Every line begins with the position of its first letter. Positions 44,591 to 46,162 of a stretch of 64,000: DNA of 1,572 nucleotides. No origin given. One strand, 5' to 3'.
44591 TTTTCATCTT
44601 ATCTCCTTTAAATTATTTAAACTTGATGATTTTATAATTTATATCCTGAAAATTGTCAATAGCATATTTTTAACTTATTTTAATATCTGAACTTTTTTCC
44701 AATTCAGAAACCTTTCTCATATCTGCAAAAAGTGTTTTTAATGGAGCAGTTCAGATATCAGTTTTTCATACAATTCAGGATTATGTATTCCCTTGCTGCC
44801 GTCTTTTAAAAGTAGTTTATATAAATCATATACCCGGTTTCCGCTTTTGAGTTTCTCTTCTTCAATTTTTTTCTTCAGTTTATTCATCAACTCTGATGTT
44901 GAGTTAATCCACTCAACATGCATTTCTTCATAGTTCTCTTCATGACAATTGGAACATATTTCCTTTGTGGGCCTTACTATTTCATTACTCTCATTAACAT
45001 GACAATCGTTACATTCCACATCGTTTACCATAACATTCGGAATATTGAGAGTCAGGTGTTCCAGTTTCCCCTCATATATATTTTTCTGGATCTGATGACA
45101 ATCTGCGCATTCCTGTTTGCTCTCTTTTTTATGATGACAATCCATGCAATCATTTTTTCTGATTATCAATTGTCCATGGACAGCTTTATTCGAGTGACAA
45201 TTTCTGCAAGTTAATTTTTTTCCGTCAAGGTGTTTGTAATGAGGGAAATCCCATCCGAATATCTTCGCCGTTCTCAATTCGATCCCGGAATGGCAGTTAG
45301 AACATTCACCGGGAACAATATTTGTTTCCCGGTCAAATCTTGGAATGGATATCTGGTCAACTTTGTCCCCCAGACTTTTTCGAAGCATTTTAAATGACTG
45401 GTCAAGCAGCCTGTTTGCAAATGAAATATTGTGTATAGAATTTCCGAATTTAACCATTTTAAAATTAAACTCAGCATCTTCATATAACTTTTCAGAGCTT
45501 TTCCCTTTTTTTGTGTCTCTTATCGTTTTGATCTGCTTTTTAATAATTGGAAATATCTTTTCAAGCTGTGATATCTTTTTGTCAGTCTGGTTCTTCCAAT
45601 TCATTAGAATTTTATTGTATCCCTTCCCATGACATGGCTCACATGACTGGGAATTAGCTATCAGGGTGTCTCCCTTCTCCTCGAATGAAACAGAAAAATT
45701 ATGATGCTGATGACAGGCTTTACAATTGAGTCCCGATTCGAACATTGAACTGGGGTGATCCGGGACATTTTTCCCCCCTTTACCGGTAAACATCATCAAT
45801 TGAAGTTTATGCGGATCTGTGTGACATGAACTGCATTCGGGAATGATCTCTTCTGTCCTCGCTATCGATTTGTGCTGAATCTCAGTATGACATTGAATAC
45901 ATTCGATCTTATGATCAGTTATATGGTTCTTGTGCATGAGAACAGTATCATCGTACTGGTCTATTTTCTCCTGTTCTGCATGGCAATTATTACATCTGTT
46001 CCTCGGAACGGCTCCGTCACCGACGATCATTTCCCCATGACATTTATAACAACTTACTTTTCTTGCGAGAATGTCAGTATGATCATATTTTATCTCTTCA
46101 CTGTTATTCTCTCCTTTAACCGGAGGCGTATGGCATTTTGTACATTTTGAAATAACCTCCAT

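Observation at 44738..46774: NapC/NirT quinol-dehydrogenase head fused to a very long multiheme wire (17 CXXCH + 1 CX4CH)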

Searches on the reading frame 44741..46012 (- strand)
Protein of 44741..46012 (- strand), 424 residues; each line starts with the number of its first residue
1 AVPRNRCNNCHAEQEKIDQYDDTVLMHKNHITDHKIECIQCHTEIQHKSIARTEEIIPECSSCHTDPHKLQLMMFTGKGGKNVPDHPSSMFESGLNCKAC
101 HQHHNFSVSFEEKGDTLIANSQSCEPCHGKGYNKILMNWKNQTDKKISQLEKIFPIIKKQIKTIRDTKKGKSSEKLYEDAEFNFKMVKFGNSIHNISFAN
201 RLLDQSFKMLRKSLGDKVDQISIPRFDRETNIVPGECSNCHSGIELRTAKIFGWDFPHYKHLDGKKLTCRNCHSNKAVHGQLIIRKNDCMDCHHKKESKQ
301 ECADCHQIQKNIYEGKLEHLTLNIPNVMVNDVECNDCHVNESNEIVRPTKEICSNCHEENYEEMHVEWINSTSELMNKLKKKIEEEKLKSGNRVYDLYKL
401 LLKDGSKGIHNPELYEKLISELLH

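Call 68: predict_structure(alignment_id=A2)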
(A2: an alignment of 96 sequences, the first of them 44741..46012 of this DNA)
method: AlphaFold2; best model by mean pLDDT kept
length: 424 residues; sequences in the alignment: 96
mean_pLDDT: 82.5   pTM: 0.55
mean pLDDT of the five models: 82.5, 82.0, 81.0, 78.1, 77.8
residues with pLDDT >= 90: 164; 70-90: 183; 50-70: 60; < 50: 17
segments of 3 or more residues with pLDDT < 50: 45-51, 62-64
pLDDT, mean of each block of 10 residues (from residue 1): 78 89 85 80 53 49 58 89 87 68 54 58 72 80 93 97 92 97 94 87 96 93 85 59 77 84 83 80 85 68 87 88 87 88 86 87 93 96 96 94 92 95 93
secondary structure, 60 per line:
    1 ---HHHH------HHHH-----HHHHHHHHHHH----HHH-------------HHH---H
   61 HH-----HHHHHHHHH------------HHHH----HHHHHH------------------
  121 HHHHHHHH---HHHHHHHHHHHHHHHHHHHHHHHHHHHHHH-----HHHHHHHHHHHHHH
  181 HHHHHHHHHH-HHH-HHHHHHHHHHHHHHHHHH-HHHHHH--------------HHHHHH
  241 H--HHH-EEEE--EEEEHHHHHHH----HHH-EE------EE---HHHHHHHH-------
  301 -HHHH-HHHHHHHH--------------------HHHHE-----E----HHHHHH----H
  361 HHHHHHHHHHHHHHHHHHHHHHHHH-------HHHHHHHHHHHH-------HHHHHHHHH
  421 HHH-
elements in order: H4-7 H14-17 H23-33 H68-76 H89-92 H97-102 H121-128 H132-161 H167-190 H196-213 H215-220 H235-241 E248-251 E254-257 H258-264 H286-293 H302-305 H307-314 H335-338 H350-355 H360-385 H393-404 H412-423

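Call 70: fold_search(model_id=the predicted structure, library=pdb)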
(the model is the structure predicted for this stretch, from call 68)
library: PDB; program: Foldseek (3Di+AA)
matches with E <= 10: 46; with E <= 0.001: 0
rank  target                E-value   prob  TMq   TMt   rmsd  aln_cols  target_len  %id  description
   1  6i5b_A                9.5e-03  1.00  0.26  0.23  11.4       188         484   24  Crystal Structure of Outer Cell Wall Cytochrome OcwA (released 2019-09-25)
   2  6i5b_B                9.9e-03  1.00  0.25  0.22  10.3       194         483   23  Crystal Structure of Outer Cell Wall Cytochrome OcwA (released 2019-09-25)
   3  4rkn_C                5.2e-01  0.99  0.19  0.13   3.3        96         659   14  Wolinella succinogenes octaheme sulfite reductase MccA, form II (released 2015-02-04)
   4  8rv0                  5.7e-01  0.99  0.28  0.24   4.6       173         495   16  Crystal structure of octaheme nitrite reductase from Trichlorobacter ammonificans in complex with nitrite (released 2024-03-27)
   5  4rkm_A                9.0e-01  0.98  0.19  0.13   3.5        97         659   14  Wolinella succinogenes octaheme sulfite reductase MccA, form I (released 2015-02-04)
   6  4rkn_B                9.8e-01  0.92  0.20  0.14   5.6       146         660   13  Wolinella succinogenes octaheme sulfite reductase MccA, form II (released 2015-02-04)
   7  4rkm_G                1.1e+00  0.98  0.18  0.12   2.8        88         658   15  Wolinella succinogenes octaheme sulfite reductase MccA, form I (released 2015-02-04)
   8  4rkm_B                1.4e+00  0.97  0.18  0.12   2.9        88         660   15  Wolinella succinogenes octaheme sulfite reductase MccA, form I (released 2015-02-04)
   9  9jm5_A                2.0e+00  0.25  0.10  0.37   5.8        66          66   17  Crystal structure of de novo designed light-responsive oligomer C4-13 (LRO-C4-13) (released 2025-08-27)
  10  7y5e_Q6               2.3e+00  0.20  0.13  0.36  22.0       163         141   14  In situ single-PBS-PSII-PSI-LHCs megacomplex. (released 2023-02-01)
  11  8dql_A                2.6e+00  0.51  0.14  0.22   5.3        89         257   17  CryoEM structure of IglD (released 2022-08-17)
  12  1gu6_A                2.8e+00  0.54  0.26  0.25  10.8       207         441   14  Structure of the Periplasmic Cytochrome c Nitrite Reductase from Escherichia coli (released 2002-03-08)
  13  2rdz_A                3.2e+00  0.51  0.25  0.24  11.1       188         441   14  High Resolution Crystal Structure of the Escherichia coli Cytochrome c Nitrite Reductase. (released 2008-03-25)
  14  9jm5_C                3.4e+00  0.18  0.10  0.36   5.7        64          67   17  Crystal structure of de novo designed light-responsive oligomer C4-13 (LRO-C4-13) (released 2025-08-27)
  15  2rf7_A                3.5e+00  0.54  0.21  0.20  11.0       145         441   14  Crystal structure of the escherichia coli nrfa mutant Q263E (released 2008-03-25)
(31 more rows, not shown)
